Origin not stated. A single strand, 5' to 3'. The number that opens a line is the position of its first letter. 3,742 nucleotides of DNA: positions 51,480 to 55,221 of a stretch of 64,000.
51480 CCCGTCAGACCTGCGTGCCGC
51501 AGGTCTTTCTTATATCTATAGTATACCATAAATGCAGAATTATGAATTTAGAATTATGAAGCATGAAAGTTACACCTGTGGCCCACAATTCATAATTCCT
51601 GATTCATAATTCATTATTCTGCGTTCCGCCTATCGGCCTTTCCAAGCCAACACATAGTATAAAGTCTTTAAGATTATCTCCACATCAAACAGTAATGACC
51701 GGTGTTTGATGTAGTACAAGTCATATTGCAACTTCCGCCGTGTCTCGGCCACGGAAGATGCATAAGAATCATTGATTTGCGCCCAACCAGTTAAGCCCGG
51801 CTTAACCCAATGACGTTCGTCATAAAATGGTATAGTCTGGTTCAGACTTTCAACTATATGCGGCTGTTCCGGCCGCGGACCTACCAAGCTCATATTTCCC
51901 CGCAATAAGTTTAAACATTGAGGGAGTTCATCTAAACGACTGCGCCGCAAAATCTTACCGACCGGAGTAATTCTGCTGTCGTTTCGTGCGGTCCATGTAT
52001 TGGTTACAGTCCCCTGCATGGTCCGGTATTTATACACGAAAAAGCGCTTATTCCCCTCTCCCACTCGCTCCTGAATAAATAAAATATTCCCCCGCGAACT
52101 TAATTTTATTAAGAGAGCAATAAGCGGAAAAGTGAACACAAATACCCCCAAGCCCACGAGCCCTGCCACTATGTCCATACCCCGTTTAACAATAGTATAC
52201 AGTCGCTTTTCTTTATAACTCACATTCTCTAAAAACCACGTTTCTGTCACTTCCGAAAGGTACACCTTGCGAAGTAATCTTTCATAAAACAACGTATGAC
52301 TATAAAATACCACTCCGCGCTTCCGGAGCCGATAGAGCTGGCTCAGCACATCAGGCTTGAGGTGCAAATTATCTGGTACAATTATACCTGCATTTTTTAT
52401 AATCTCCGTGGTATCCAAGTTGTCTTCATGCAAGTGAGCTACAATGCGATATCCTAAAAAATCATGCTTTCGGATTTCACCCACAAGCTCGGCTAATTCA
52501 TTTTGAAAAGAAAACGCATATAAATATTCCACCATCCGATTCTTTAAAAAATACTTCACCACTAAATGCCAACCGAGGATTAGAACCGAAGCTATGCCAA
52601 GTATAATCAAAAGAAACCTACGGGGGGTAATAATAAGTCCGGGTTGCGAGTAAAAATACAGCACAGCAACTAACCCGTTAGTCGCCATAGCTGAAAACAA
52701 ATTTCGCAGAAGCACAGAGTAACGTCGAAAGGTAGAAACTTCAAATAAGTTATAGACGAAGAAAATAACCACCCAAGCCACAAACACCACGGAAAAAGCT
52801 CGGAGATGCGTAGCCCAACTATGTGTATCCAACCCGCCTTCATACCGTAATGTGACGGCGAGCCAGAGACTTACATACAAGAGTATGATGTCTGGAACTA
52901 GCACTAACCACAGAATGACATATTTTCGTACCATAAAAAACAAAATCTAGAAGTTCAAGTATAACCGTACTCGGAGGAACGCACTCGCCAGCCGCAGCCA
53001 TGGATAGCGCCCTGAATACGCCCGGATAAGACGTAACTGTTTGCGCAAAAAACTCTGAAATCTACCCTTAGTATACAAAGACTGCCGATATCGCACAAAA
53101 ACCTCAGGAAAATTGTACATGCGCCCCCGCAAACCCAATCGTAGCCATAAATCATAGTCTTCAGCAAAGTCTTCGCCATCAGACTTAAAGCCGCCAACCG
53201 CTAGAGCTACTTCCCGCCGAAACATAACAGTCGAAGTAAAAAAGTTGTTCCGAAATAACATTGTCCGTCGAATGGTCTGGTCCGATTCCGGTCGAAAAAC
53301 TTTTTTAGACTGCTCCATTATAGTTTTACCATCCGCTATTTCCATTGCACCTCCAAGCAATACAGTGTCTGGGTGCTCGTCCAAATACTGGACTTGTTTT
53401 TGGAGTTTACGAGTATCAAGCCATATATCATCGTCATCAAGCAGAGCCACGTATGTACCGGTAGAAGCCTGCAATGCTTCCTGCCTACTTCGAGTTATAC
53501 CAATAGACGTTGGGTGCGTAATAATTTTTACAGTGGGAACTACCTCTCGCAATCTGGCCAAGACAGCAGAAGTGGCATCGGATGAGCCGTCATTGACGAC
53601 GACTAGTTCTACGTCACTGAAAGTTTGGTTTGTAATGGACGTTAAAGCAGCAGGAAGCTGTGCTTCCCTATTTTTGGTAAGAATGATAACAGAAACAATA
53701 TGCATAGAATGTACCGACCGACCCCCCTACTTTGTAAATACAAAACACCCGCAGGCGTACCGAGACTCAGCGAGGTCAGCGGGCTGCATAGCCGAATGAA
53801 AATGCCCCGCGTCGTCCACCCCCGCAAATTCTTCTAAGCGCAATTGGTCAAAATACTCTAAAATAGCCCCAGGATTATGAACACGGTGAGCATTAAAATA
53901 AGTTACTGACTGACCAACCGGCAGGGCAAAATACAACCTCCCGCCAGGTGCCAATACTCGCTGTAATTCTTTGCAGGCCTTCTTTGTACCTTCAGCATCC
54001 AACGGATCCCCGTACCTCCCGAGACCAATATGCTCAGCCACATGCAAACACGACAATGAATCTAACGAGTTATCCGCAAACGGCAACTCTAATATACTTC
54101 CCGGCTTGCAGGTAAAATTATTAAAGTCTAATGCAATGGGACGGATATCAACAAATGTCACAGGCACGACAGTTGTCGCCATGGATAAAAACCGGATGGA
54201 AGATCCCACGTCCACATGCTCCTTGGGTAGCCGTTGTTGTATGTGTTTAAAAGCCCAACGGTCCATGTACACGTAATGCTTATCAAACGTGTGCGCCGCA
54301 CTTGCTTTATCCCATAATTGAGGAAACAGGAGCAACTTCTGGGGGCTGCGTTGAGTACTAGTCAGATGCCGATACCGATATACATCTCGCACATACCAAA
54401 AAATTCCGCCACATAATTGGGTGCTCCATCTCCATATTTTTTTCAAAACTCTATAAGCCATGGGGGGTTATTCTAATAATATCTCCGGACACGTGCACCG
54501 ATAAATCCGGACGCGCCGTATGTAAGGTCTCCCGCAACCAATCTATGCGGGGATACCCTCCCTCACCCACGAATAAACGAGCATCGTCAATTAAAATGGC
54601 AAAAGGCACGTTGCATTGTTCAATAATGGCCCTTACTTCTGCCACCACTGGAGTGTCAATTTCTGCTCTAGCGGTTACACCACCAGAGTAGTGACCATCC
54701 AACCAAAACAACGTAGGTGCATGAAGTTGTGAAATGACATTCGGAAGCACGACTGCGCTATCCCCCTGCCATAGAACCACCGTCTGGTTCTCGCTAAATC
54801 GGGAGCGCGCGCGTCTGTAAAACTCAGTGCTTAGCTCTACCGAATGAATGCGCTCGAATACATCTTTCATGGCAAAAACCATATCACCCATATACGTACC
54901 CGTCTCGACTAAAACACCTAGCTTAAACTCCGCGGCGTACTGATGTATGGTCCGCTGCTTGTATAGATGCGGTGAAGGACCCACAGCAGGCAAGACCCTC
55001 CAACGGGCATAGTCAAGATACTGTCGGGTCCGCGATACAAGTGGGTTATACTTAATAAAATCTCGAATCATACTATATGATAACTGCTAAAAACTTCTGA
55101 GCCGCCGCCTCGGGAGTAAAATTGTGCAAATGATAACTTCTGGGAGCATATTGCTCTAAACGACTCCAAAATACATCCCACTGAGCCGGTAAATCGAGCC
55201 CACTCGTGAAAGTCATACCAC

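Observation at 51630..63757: Twelve-gene glycan island with four methyltransferases and PseB/PseC-like amino-deoxy-sugar enzymes, co-directional with and running into the type IV pilus operon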

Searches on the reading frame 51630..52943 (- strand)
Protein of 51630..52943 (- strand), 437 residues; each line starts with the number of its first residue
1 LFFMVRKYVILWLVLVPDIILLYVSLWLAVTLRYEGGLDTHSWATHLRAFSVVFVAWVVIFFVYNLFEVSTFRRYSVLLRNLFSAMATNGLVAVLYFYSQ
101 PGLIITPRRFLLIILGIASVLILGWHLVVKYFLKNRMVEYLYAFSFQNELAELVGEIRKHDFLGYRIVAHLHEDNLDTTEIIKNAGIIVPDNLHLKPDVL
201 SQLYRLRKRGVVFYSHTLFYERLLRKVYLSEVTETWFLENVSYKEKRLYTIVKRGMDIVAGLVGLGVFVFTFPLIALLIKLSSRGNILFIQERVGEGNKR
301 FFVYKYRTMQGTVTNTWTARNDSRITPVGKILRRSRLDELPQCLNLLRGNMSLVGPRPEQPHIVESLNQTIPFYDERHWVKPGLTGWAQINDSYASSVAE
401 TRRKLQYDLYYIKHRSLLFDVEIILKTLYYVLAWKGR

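Call 4: search_protein_families(library=pfam, proteins=[window:51630-52943:-], max_evalue=0.01)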
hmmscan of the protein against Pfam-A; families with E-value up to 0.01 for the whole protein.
window:51630-52943:- (437 aa): 1 family
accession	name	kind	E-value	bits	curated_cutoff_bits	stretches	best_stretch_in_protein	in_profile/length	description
PF02397.22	Bac_transf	-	3.3e-59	199.9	27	1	253-432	1-178/179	Bacterial sugar transferase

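Call 91: search_protein_families(library=ncbifam, proteins=[window:51630-52943:-], max_evalue=0.00001)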
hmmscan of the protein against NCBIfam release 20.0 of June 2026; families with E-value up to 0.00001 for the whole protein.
window:51630-52943:- (437 aa): 10 families
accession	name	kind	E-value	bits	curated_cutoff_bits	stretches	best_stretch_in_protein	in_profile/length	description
TIGR03025.1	EPS_sugtrans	subfamily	3e-90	303.6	295.55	1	18-435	3-442/445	exopolysaccharide biosynthesis polyprenyl glycosylphosphotransferase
TIGR03013.1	EpsB_2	subfamily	6.2e-82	276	393.35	1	201-436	203-441/443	TIGR03013 family XrtA/PEP-CTERM system glycosyltransferase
TIGR03023.1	WcaJ_sugtrans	equivalog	5.2e-75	253.5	410.75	1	18-432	3-447/453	undecaprenyl-phosphate glucose phosphotransferase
TIGR03022.1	WbaP_sugtrans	subfamily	2.8e-47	162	403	1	15-436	2-454/456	undecaprenyl-phosphate galactose phosphotransferase WbaP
NF007518.0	PRK10124.1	equivalog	2.6e-41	141.8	684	1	250-429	271-455/464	undecaprenyl-phosphate glucose phosphotransferase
NF050817.1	PolSacchBiosHfsE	equivalog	3.4e-40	138.2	750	1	248-431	267-459/467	polysaccharide biosynthesis protein HfsE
NF052601.1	undeca_RfbP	equivalog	2.5e-39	135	330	2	315-433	125-237/244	undecaprenyl-phosphate galactose phosphotransferase family protein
NF041877.1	EPS_EpsZ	equivalog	1.7e-31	109.4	800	1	236-436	249-457/459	exopolysaccharide biosynthesis polyisoprenyl-phosphate hexose-1-phosphate transferase EpsZ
NF011751.0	PRK15204.1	equivalog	6.8e-21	74.4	907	1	244-434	271-472/476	undecaprenyl-phosphate galactose phosphotransferase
NF045514.1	glycotran_HepC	equivalog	2.4e-18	66.2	140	1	241-358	105-211/220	heterocyst development glycosyltransferase HepC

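Call 106: find_related_loci(query=window:51630-52943:-, collection=metagenome_contigs, flank=6000)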
Query window:51630-52943:- (437 aa) in metagenome_contigs; peptide patterns used: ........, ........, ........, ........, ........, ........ (x = any residue, [..] = any of these).
153 stretches matched a pattern; 9 encode a relative of the query (tblastn E <= 1e-3); 9 distinct loci.
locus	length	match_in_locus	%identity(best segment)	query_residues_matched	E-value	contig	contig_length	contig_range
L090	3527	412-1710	38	13-437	2e-84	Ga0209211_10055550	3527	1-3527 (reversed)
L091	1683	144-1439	38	18-437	3e-79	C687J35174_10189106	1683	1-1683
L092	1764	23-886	42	151-428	2e-66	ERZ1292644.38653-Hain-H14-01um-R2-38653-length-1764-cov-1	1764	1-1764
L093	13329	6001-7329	31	12-417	4e-51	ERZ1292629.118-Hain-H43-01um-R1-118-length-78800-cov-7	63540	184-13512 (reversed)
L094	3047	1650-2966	31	18-417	9e-51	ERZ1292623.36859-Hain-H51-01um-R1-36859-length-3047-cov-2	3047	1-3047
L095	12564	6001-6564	41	251-432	1e-35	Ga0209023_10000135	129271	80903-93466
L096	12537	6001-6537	35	253-436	2e-27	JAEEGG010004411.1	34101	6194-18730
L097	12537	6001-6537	35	253-436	4e-25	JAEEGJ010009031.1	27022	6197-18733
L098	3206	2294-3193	26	13-293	1e-14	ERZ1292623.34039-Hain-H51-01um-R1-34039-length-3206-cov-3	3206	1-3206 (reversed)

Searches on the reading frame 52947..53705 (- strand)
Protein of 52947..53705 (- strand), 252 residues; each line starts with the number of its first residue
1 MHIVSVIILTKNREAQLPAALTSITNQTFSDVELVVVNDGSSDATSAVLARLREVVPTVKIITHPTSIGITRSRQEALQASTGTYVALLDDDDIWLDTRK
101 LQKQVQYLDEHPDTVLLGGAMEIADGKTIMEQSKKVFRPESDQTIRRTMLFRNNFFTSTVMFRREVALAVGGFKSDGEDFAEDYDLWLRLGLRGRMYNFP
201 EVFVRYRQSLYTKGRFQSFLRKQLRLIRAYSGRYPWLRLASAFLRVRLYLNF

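Call 4: search_protein_families(library=pfam, proteins=[window:52947-53705:-], max_evalue=0.01)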
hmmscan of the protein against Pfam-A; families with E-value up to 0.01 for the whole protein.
window:52947-53705:- (252 aa): 7 families
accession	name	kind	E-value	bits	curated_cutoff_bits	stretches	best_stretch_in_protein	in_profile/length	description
PF00535.33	Glycos_transf_2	-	1.6e-30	106.7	23.3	1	5-162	1-159/168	Glycosyl transferase family 2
PF13641.12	Glyco_tranf_2_3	-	5e-20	72.9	27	1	4-207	3-212/230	Glycosyltransferase like family 2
PF10111.15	Glyco_tranf_2_2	-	4.9e-11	43.1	27.3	1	5-219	1-228/276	Glycosyltransferase like family 2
PF13632.12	Glyco_trans_2_3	-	1e-10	42.2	27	1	85-235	1-148/198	Glycosyl transferase family group 2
PF13506.12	Glyco_transf_21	-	5.7e-07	29.6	21.7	1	86-225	33-171/174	Glycosyl transferase family 21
PF20691.3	TAGT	-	1e-06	29.3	27.5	1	6-196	3-186/205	TET-Associated Glycosyltransferase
PF13704.12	Glyco_tranf_2_4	-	0.0012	19.7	27.5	1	16-94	6-83/98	Glycosyl transferase family 2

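Call 91: search_protein_families(library=ncbifam, proteins=[window:52947-53705:-], max_evalue=0.00001)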
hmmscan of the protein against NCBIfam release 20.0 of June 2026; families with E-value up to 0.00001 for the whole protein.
window:52947-53705:- (252 aa): 16 families
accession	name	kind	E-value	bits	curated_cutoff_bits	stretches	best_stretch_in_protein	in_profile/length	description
NF041875.1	EPS_EpsD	equivalog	4.3e-28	98.7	370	1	4-222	1-219/325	exopolysaccharide biosynthesis glycosyltransferase EpsD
NF053739.1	GlytfEpsEBac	equivalog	1.8e-26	92.7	450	1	4-217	3-215/265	glycosyltransferase EpsE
NF047683.1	TeichurnBiosyTuaG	equivalog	7.5e-22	78.2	400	1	3-208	7-205/252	teichuronic acid biosynthesis protein TuaG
TIGR03965.1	mycofact_glyco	equivalog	3.4e-17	62.5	280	1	4-205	76-279/467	mycofactocin biosynthesis glycosyltransferase MftF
NF041394.1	GtaseAglG_Halo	equivalog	7.4e-17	61.6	440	1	4-176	3-177/304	glucosyl-dolichyl phosphate glucuronosyltransferase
NF007482.0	PRK10073.1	equivalog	2.1e-16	59.9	423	1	3-94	7-97/334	glycosyltransferase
TIGR03937.1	PgaC_IcaA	equivalog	4.5e-15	55.5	422.3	1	3-191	46-234/407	poly-beta-1,6-N-acetyl-D-glucosamine synthase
NF050050.1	ProtGlycPglI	equivalog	7.9e-14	51.7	500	1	2-142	2-141/306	GalNAc(5)-diNAcBac-PP-undecaprenol beta-1,3-glucosyltransferase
TIGR04440.1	glyco_TIGR04440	domain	2.2e-10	40.7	70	1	4-152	2-156/215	TIGR00180 family glycosyltransferase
NF038302.1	EPS_HpsE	equivalog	2.7e-10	39.7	300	1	4-121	3-124/307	hormogonium polysaccharide biosynthesis glycosyltransferase HpsE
TIGR03111.1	glyc2_xrt_Gpos1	hypoth_equivalog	8.8e-10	37.9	363.95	1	4-137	51-183/439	TIGR03111 family XrtG-associated glycosyltransferase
TIGR04017.1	WcaA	equivalog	3.8e-09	36.6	495.75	1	3-191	6-189/279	colanic acid biosynthesis glycosyltransferase WcaA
NF007453.0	PRK10018.1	equivalog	4.2e-09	36.5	382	1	3-191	7-190/280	colanic acid biosynthesis glycosyltransferase WcaA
NF038299.1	EPS_HpsN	equivalog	6.1e-08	32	425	1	3-119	2-117/317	hormogonium polysaccharide biosynthesis glycosyltransferase HpsN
TIGR04283.1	glyco_like_mftF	equivalog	1.2e-07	31.5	182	1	4-222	1-201/221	TIGR04283 family arsenosugar biosynthesis glycosyltransferase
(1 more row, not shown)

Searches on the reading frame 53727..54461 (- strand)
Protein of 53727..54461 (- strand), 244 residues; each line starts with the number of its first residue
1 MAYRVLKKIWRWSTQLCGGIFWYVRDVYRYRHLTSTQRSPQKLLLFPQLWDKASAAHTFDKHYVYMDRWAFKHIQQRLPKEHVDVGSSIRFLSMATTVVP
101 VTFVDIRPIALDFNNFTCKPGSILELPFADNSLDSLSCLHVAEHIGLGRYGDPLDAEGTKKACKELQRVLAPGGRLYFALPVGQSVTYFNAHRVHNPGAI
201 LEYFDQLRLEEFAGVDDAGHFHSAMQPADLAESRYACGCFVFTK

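Call 3: search_protein_families(library=pfam, proteins=[window:53727-54461:-], max_evalue=0.01)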
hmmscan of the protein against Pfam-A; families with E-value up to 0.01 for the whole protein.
window:53727-54461:- (244 aa): 3 families
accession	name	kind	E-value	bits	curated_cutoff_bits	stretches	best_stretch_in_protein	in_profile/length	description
PF03269.20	DUF268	-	6.6e-12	46.1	25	1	132-195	62-125/176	Caenorhabditis protein of unknown function, DUF268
PF08241.18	Methyltransf_11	-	2.3e-08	35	21.2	1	90-178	10-95/95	Methyltransferase domain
PF13847.12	Methyltransf_31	-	0.0038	17.4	27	1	111-182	51-113/145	Methyltransferase domain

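Call 6: search_protein_families(library=ncbifam, proteins=[window:53727-54461:-], max_evalue=0.01)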
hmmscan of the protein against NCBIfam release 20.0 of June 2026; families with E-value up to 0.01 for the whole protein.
window:53727-54461:- (244 aa): 1 family
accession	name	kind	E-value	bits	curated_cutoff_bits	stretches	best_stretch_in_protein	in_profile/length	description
NF038099.1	AsSugarArsM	exception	0.007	15.6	400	0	118-184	120-177/321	arsenosugar biosynthesis arsenite methyltransferase ArsM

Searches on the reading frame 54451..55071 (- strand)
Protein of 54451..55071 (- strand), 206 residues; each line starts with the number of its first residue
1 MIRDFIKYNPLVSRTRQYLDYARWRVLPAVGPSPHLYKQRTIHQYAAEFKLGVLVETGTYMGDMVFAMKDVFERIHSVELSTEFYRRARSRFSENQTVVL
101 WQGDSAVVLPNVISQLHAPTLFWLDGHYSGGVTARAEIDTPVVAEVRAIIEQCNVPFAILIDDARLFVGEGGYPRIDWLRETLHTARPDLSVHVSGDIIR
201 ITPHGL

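Call 3: search_protein_families(library=pfam, proteins=[window:54451-55071:-], max_evalue=0.01)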
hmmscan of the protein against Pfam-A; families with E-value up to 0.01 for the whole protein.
window:54451-55071:- (206 aa): 0 families

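Call 6: search_protein_families(library=ncbifam, proteins=[window:54451-55071:-], max_evalue=0.01)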
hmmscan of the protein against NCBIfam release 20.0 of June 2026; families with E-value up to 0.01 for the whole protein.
window:54451-55071:- (206 aa): 0 families

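Call 14: search_solved_structures(query=window:54451-55071:-, max_evalue=1)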
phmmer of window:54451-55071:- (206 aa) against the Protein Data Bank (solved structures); distinct sequences matched with E-value up to 1: 1.
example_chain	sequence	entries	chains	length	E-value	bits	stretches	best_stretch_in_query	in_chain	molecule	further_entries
2p7h_A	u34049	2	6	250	0.26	14.1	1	44-100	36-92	Hypothetical protein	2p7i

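Call 49: find_homologous_proteins(query=window:54451-55071:-, max_evalue=0.001)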
Query window:54451-55071:- (206 aa): 7592 proteins with E <= 0.001 among 8000 candidates; the best 120 are listed.
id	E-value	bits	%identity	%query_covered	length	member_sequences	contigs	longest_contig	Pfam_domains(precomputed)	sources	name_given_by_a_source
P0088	3.0e-116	404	87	100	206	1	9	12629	-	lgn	-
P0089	4.0e-114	397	99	86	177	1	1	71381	-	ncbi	-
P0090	2.4e-89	316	81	85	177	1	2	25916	-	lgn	-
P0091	8.2e-66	240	57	99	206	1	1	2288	-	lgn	-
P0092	7.4e-59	217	49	99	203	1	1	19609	-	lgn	-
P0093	6.3e-58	214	49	99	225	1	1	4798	-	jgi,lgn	jgi:hypothetical protein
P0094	7.7e-58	214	47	98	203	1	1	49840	-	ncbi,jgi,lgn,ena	jgi:hypothetical protein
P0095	3.8e-56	208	49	99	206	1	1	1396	-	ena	-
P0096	7.0e-56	207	48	98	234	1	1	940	-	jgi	jgi:hypothetical protein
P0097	4.2e-55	205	49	99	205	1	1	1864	-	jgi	jgi:hypothetical protein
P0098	8.4e-55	204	48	99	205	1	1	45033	-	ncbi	-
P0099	1.5e-53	200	46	98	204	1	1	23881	-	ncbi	-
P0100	3.7e-53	198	50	91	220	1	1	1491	-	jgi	-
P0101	1.5e-52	196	50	91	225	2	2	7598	-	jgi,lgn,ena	-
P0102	1.8e-52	196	46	99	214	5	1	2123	-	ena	-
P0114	5.6e-51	191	53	83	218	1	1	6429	PF13578.13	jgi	jgi:hypothetical protein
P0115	6.6e-51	191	51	92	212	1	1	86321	PF13578.13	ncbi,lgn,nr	ncbi:MAG TPA: class I SAM-dependent methyltransferase [Chloroflexota bacterium]|nr:class I SAM-depen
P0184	5.3e-48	181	50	91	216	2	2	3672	PF13578.13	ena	-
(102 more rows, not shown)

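Call 62: search_solved_structures(query=A4, max_evalue=1)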
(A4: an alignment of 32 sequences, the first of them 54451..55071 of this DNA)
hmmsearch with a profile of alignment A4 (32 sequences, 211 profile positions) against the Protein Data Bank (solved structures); distinct sequences matched with E-value up to 1: 35.
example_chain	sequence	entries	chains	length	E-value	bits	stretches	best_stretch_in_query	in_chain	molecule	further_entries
1yub_A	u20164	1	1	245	0.0039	19.9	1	45-108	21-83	RRNA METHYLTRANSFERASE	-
2p7h_A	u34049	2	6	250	0.0072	19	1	45-98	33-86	Hypothetical protein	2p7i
1vbf_A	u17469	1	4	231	0.0097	18.6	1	58-109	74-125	231aa long hypothetical protein-L-isoaspartate O-methyltransferase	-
8x4o_A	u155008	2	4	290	0.057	16.1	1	54-112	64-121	Probable ribosomal RNA small subunit methyltransferase A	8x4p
8x3w_A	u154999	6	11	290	0.069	15.8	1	54-112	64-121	Probable ribosomal RNA small subunit methyltransferase A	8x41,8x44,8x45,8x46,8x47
3bwy_A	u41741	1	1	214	0.073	15.7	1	41-124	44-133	COMT protein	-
8x4l_A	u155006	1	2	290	0.078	15.6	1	54-112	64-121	Probable ribosomal RNA small subunit methyltransferase A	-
3a7e_A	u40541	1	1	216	0.096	15.3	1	41-124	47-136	Catechol O-methyltransferase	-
3bwm_A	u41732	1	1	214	0.096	15.3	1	41-124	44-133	Catechol O-methyltransferase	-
4xue_B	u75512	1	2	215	0.096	15.3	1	41-124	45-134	Catechol O-methyltransferase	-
4xuc_A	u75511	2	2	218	0.098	15.3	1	41-124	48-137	Catechol O-methyltransferase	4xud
4pyi_A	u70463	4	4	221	0.1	15.2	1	41-124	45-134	Catechol O-methyltransferase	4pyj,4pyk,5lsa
6i3c_A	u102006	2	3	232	0.11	15.1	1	41-124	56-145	Catechol O-methyltransferase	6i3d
3tqs_A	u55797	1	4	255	0.13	14.9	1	53-109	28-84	Ribosomal RNA small subunit methyltransferase A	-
1fbn_A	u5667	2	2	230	0.26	13.9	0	135-202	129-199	MJ FIBRILLARIN HOMOLOGUE | FIBRILLARIN-LIKE PRE-RRNA PROCESSING PROTEIN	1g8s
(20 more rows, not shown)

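Call 63: search_protein_families(library=pfam, alignment_id=A4, max_evalue=0.1)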
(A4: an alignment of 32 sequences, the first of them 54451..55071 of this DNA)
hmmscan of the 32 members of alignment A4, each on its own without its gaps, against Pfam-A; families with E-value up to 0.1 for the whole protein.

A. member 1, window:54451-55071:- (206 aa): 0 families

B. families by the number of members that match (of 32 scanned): 12 families
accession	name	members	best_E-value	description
PF13578.12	Methyltransf_24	13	3.5e-06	Methyltransferase domain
PF13649.12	Methyltransf_25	7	0.0019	Methyltransferase domain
PF00398.26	RrnaAD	5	0.0046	Ribosomal RNA adenine dimethylase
PF05219.18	DREV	4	0.0047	DREV methyltransferase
PF08241.18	Methyltransf_11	4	0.036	Methyltransferase domain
PF20553.4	Methyltransf_35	2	0.0086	Putative O-methyltransferase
PF02507.20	PSI_PsaF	1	0.021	Photosystem I reaction centre subunit III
PF08242.18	Methyltransf_12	1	0.036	Methyltransferase domain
PF13489.12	Methyltransf_23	1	0.064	Methyltransferase domain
PF21248.3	SoFic-like_C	1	0.076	Protein adenylyltransferase SoFic-like, C-terminal domain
PF09300.15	Tecti-min-caps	1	0.076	Tectiviridae, minor capsid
PF13847.12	Methyltransf_31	1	0.092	Methyltransferase domain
